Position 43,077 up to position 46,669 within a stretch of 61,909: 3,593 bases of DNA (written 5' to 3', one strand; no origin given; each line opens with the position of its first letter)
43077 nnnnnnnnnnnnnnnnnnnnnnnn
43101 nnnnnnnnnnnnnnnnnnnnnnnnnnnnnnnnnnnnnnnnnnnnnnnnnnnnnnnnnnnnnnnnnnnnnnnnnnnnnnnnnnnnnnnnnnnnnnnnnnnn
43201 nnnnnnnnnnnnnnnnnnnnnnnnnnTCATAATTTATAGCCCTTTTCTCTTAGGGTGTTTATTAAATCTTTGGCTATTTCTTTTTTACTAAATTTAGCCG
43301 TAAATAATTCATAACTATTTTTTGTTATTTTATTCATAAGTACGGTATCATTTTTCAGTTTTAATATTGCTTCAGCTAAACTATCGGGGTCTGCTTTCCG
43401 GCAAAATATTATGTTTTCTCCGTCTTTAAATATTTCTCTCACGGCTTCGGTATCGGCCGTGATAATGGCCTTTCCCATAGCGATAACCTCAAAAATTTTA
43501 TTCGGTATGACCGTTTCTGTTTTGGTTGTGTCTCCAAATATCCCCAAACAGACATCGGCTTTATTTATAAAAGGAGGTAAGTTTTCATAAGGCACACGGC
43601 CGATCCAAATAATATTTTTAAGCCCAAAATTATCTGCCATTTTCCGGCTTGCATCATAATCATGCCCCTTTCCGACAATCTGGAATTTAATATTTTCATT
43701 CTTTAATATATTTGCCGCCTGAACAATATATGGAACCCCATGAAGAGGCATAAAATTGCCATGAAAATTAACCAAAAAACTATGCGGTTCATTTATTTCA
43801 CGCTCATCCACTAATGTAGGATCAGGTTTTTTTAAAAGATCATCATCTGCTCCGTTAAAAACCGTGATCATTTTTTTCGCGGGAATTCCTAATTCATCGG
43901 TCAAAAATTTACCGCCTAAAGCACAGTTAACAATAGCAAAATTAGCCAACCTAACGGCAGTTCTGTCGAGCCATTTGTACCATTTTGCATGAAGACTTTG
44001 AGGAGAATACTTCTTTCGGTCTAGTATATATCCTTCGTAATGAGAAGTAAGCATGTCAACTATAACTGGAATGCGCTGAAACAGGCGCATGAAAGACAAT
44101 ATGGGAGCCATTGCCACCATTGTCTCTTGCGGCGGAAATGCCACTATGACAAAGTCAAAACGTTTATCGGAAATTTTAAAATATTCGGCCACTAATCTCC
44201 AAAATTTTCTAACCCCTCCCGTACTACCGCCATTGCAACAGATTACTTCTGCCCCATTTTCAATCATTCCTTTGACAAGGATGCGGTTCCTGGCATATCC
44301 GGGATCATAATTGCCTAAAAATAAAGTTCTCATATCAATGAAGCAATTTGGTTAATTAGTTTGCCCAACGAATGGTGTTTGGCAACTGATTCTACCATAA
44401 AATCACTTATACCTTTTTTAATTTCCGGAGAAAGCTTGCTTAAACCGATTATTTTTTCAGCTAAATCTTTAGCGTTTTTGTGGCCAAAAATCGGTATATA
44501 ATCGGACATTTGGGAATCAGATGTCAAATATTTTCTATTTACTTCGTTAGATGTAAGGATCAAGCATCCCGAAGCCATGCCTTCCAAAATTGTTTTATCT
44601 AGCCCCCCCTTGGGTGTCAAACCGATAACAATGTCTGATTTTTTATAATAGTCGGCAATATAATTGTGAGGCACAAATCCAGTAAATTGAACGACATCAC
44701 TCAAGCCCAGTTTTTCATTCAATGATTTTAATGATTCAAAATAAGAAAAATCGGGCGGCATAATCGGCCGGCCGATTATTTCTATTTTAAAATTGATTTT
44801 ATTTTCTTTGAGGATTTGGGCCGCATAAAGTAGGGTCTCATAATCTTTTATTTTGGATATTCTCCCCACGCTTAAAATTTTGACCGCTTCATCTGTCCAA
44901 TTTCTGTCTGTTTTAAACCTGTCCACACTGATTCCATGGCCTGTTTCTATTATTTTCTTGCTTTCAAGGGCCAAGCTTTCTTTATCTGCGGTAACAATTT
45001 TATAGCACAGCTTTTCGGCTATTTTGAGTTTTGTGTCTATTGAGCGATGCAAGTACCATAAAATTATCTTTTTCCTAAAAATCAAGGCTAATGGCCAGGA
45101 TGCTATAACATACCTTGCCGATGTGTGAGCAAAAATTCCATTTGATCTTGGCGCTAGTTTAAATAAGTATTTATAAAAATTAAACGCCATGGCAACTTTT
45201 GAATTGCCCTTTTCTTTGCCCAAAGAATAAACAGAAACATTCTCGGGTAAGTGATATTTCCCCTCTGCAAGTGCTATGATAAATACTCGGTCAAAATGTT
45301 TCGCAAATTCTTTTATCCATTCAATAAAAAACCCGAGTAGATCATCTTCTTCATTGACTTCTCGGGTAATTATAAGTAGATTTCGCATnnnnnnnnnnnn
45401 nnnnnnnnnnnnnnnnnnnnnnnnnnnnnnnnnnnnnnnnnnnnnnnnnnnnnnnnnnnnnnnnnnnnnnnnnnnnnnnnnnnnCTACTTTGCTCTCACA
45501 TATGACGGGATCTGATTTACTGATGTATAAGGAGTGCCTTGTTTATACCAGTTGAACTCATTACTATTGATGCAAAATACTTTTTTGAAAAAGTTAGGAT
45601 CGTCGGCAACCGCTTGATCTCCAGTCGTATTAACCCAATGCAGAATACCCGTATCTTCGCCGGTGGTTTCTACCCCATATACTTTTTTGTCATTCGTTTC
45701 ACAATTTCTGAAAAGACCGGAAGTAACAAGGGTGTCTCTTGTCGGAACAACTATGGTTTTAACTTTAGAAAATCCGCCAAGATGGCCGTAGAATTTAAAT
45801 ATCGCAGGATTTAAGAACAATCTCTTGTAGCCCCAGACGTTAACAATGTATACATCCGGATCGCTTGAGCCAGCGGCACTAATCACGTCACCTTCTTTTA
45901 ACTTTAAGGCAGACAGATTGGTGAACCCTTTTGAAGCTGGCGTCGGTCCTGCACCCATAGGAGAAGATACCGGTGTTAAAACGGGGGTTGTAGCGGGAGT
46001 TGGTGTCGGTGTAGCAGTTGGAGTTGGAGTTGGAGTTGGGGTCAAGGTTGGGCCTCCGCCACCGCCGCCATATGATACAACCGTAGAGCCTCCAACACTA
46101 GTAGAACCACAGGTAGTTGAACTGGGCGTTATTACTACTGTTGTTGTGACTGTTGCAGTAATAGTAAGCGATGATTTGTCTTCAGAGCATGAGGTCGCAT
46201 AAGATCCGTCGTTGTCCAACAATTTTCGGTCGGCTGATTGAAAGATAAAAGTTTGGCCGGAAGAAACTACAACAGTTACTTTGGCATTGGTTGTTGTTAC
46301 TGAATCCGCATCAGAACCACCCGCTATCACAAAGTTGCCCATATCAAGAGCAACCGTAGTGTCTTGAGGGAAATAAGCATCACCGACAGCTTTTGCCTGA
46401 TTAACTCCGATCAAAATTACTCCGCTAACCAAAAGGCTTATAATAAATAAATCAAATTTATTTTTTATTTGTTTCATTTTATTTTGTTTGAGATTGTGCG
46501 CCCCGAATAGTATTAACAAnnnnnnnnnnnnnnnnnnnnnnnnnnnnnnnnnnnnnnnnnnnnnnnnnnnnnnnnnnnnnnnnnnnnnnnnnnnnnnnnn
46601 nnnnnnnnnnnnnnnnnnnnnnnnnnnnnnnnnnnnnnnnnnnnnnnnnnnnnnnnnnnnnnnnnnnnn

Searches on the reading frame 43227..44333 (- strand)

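Call 10: search_protein_families(library=pfam, proteins=[window:43227-44333:-], max_evalue=0.001)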
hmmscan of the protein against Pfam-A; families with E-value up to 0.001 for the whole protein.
window:43227-44333:- (368 aa): 4 families
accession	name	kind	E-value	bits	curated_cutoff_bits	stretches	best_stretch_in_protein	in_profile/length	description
PF00534.26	Glycos_transf_1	-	1.1e-20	74.4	26.4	1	186-342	16-171/172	Glycosyl transferases group 1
PF13692.12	Glyco_trans_1_4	-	1.3e-20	74.5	27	1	188-329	4-142/142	Glycosyl transferases group 1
PF13524.12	Glyco_trans_1_2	-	5.6e-14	52.7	25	1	212-358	12-143/144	Glycosyl transferase-like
PF13439.12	Glyco_transf_4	-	2.5e-05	24.8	28.5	1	42-165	62-169/170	Glycosyltransferase Family 4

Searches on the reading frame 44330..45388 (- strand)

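Call 10: search_protein_families(library=pfam, proteins=[window:44330-45388:-], max_evalue=0.001)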
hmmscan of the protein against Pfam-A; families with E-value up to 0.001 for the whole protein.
window:44330-45388:- (352 aa): 3 families
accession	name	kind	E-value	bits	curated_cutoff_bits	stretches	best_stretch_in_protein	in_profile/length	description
PF00534.26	Glycos_transf_1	-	9.9e-20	71.2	26.4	1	159-318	6-157/172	Glycosyl transferases group 1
PF13692.12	Glyco_trans_1_4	-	6e-15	56.2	27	1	170-316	3-139/142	Glycosyl transferases group 1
PF13524.12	Glyco_trans_1_2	-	0.00035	21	25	1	200-348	15-142/144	Glycosyl transferase-like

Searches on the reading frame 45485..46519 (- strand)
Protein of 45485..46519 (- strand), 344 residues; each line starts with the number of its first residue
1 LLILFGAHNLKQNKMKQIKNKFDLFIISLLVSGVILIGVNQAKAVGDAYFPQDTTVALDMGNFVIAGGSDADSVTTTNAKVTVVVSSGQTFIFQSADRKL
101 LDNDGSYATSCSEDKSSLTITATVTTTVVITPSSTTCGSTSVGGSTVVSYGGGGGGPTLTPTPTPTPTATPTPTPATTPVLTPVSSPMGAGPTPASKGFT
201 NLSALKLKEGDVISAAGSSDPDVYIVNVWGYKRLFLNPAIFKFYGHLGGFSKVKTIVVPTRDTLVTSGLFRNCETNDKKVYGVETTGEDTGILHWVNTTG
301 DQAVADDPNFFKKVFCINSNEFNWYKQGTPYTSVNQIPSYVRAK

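Call 10: search_protein_families(library=pfam, proteins=[window:45485-46519:-], max_evalue=0.001)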
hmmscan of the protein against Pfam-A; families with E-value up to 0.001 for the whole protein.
window:45485-46519:- (344 aa): 0 families

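Call 59: search_protein_families(library=ncbifam, proteins=[window:45485-46519:-], max_evalue=0.01)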
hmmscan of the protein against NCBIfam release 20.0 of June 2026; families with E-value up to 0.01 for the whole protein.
window:45485-46519:- (344 aa): 1 family
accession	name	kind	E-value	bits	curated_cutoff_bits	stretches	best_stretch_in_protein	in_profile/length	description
NF033186.1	internalin_K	exception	0.0013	17.3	1100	1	74-193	433-550/604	class 1 internalin InlK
